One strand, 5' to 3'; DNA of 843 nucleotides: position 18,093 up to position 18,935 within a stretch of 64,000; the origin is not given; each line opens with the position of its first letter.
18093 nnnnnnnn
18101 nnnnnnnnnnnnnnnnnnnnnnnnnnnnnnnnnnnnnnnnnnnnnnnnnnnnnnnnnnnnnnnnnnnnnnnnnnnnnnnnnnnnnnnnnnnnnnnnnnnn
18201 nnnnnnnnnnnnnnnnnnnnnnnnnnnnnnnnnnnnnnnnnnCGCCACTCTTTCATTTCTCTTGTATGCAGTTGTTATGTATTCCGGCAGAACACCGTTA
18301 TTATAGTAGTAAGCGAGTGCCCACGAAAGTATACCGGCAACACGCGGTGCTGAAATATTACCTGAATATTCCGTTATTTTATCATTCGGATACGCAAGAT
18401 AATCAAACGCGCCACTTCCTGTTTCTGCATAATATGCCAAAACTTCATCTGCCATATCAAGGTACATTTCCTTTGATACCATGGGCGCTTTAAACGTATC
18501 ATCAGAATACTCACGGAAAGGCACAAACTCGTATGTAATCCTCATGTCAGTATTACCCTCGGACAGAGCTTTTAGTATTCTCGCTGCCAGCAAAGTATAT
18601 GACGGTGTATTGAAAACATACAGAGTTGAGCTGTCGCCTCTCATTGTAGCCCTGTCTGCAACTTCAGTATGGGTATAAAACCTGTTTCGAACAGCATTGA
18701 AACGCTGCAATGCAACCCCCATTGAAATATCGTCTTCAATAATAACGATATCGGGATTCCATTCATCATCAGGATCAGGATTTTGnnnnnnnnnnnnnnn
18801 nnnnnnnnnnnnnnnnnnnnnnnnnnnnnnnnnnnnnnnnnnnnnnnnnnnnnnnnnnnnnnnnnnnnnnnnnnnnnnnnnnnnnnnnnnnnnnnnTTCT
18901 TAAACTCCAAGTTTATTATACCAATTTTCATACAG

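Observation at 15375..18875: Scaffoldin-like protein joining PMBR-like modules to a cohesin and two dockerins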

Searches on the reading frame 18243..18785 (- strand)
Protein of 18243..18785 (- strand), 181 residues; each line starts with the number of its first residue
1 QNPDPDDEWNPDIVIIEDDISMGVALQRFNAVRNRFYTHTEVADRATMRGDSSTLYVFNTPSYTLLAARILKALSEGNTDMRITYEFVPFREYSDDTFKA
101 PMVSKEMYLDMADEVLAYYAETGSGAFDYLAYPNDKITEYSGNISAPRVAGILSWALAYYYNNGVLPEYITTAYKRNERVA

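Call 10: search_protein_families(library=pfam, proteins=[window:18243-18785:-], max_evalue=10)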
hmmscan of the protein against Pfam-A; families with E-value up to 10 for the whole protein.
seq(181 aa): 1 family
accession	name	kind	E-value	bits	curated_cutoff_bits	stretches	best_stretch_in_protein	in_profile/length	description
PF09373.15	PMBR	-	1.3e-09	38.1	24.9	2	152-172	13-33/33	Pseudomurein-binding repeat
